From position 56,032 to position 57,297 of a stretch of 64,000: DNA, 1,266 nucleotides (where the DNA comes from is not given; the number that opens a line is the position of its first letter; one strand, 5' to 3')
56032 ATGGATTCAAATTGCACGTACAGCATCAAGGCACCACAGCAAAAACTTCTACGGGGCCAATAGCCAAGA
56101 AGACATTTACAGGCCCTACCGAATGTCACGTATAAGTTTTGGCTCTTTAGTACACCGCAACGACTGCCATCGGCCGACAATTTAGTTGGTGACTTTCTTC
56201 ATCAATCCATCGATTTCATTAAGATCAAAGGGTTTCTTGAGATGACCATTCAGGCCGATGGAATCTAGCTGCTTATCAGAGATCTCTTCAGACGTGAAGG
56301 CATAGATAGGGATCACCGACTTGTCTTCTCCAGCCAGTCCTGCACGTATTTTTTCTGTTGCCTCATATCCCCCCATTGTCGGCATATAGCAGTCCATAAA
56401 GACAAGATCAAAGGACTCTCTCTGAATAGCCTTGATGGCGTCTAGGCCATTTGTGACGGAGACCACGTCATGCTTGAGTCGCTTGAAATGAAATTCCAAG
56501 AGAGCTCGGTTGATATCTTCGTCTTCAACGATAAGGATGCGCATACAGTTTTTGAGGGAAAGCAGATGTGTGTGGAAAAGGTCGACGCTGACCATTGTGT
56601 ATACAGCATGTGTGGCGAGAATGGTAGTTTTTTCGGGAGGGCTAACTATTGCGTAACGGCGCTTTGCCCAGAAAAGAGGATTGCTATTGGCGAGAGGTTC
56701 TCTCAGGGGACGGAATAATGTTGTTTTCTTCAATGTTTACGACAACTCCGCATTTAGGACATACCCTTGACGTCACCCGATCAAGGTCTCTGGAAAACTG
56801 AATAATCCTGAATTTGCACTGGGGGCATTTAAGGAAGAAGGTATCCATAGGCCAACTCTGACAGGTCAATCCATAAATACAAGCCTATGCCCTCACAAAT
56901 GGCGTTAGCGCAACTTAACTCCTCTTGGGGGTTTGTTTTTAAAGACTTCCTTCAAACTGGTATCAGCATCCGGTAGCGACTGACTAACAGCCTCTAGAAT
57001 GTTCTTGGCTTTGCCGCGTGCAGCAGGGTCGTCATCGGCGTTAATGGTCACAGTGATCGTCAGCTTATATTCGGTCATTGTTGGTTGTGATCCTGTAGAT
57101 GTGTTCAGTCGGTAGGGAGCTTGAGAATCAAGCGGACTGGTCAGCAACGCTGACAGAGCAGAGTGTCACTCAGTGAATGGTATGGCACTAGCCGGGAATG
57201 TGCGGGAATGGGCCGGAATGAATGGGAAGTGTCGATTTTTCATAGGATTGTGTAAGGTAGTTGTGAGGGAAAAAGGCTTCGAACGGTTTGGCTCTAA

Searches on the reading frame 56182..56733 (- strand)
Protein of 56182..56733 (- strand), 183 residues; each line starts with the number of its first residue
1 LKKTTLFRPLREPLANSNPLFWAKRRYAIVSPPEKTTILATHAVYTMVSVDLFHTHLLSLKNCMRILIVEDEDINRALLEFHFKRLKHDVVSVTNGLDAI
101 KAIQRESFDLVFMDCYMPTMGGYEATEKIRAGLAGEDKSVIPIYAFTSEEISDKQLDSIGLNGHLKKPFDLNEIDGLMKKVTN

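Call 3: search_protein_families(library=pfam, proteins=[window:56182-56733:-], max_evalue=0.1)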
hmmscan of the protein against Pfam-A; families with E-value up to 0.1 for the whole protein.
window:56182-56733:- (183 aa): 2 families
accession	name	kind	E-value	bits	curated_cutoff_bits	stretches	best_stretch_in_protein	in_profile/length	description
PF00072.30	Response_reg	-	2e-19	70.2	30.2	1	66-174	1-106/111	Response regulator receiver domain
PF13884.11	Peptidase_S74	-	0.084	13.6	22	0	84-110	3-30/58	Chaperone of endosialidase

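Call 4: search_protein_families(library=padloc, proteins=[window:56182-56733:-], max_evalue=0.1)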
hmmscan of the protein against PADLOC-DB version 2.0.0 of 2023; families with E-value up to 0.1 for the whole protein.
window:56182-56733:- (183 aa): 3 families
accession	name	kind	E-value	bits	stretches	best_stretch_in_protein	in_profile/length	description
PDLC04725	PDC-M60B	-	1e-05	23.4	1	64-121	4-63/158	-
PDLC04726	PDC-M60C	-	0.00088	16.2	1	64-124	1-64/407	-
PDLC00405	SduA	-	0.0097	13.4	1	60-131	3-73/323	DUF4263 domain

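Call 5: search_protein_families(library=ncbifam, proteins=[window:56182-56733:-], max_evalue=0.1)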
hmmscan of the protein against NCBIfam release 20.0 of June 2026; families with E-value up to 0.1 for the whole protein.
window:56182-56733:- (183 aa): 86 families (the best 25 are shown)
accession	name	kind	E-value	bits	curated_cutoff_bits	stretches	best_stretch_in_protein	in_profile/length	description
NF008318.0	PRK11107.1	equivalog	1.3e-17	63.2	890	1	29-179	633-782/920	two-component sensor histidine kinase BarA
NF011874.0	PRK15347.1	equivalog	1.5e-17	63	852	1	64-175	691-803/921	two component system sensor kinase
NF041945.1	LuxN_Vibrio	equivalog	4.4e-17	61.5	1550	1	59-180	716-833/839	quorum-sensing autoinducer 1 sensor kinase/phosphatase LuxN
NF008099.0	PRK10841.1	equivalog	1.3e-16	59.6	920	1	59-176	820-934/949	two-component system sensor histidine kinase RcsC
NF041947.1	LuxQ_Vibrio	equivalog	1e-15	56.7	1200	1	60-155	719-810/843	quorum-sensing autoinducer 2 sensor kinase/phosphatase LuxQ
NF008302.0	PRK11091.1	equivalog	3e-14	52.2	838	1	62-181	524-642/779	aerobic respiration two-component sensor histidine kinase ArcB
NF045901.1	HisKinLetSLeg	equivalog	3.6e-14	51.7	1650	1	62-174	670-781/906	two-component system sensor histidine kinase LetS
NF008469.0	PRK11361.1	equivalog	7.4e-14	51.3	714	1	62-180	3-118/461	acetoacetate metabolism transcriptional regulator AtoC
NF033120.0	vanR_FM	exception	2.2e-13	50.4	460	1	64-170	4-106/231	vancomycin resistance response regulator transcription factor, VanR-F/VanR-M family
NF007135.0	PRK09581.1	equivalog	6.2e-13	48.3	474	1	65-169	4-107/457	PleD family two-component system response regulator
NF007420.1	PRK09959.1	equivalog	1.1e-12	46.4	1995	1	48-174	943-1066/1197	acid-sensing system histidine kinase EvgS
NF007969.0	PRK10693.1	equivalog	1.2e-12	47.6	329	1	65-168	9-109/337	two-component system response regulator RssB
NF046022.1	RespRegCpdRBruc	equivalog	2.2e-12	47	180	1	64-173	2-108/120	cell cycle two-component system response regulator CpdR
NF041367.1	CheY_Halo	equivalog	3.7e-12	46.6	200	1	66-174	1-106/114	chemotaxis protein CheY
NF045944.1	ResRegRpaBCyano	equivalog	1.2e-11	44.4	330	1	67-179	1-109/229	response regulator transcription factor RpaB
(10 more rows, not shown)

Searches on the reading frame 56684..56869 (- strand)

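Call 3: search_protein_families(library=pfam, proteins=[window:56684-56869:-], max_evalue=0.1)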
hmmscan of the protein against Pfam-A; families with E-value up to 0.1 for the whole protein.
window:56684-56869:- (61 aa): 24 families
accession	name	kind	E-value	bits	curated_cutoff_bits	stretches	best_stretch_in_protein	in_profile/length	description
PF08271.17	Zn_Ribbon_TF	-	0.00091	19.2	29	1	14-55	2-38/43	TFIIB zinc-binding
PF13248.11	Zn_ribbon_3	-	0.0011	18.8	27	0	35-43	17-25/26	zinc-ribbon domain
PF22191.2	IBR_1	-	0.0056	17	27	1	12-40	3-27/47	IBR domain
PF13453.11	Zn_ribbon_TFIIB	-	0.0067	16.2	22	1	14-41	1-26/41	Transcription factor zinc-finger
PF23903.1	Phage_zn_bind_2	-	0.011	16.1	27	0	14-23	33-42/44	Phage zinc binding domain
PF23548.1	Zn_ribbon_FGT1_2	-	0.011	15.7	27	0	13-22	21-30/35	FORGETTER1 second zinc ribbon domain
PF21349.2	RUBY_RBDX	-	0.012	15.5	26.5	0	14-22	18-26/30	Rubrerythrin, rubredoxin-like domain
PF17032.10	Zn_ribbon_15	-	0.014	16.7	28.9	1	3-47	28-65/73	zinc-ribbon family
PF04981.18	NMD3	-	0.014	15.3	24.9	1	14-44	15-45/243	NMD3 family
PF09297.16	Zn_ribbon_NUD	-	0.018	15.2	24.8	0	34-41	21-28/32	NADH pyrophosphatase zinc ribbon domain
PF14570.12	zf-RING_4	-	0.02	15.1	27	1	9-40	12-43/48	RING/Ubox like zinc-binding domain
PF09723.15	Zn_ribbon_8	-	0.022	15.2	34.4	1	13-41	6-33/41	Zinc ribbon domain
PF14353.12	CpXC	-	0.031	14.7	25.4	0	31-56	34-59/121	CpXC protein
PF12773.13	DZR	-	0.034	14.8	27.3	0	14-49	14-39/45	Double zinc ribbon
PF13717.11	Zn_ribbon_4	-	0.034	14.5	30.3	0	37-51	5-19/36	zinc-ribbon domain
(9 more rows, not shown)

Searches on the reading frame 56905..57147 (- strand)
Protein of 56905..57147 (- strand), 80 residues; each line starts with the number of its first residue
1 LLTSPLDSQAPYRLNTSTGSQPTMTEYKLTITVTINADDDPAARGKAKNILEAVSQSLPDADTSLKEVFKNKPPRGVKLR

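Call 3: search_protein_families(library=pfam, proteins=[window:56905-57147:-], max_evalue=0.1)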
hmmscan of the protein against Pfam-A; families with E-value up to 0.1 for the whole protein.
window:56905-57147:- (80 aa): 1 family
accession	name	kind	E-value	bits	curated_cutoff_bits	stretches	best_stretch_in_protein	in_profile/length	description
PF11367.14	Tail_completion_gp17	-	0.057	14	24.5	1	19-67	50-91/124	Tail completion protein gp17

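Call 4: search_protein_families(library=padloc, proteins=[window:56905-57147:-], max_evalue=0.1)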
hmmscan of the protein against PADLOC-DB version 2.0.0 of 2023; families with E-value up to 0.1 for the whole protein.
window:56905-57147:- (80 aa): 0 families

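Call 5: search_protein_families(library=ncbifam, proteins=[window:56905-57147:-], max_evalue=0.1)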
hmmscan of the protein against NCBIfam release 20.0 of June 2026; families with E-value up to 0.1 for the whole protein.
window:56905-57147:- (80 aa): 0 families

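Call 6: search_protein_families(library=phrogs, proteins=[window:56905-57147:-], max_evalue=0.01)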
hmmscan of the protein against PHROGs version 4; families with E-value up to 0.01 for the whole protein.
window:56905-57147:- (80 aa): 0 families
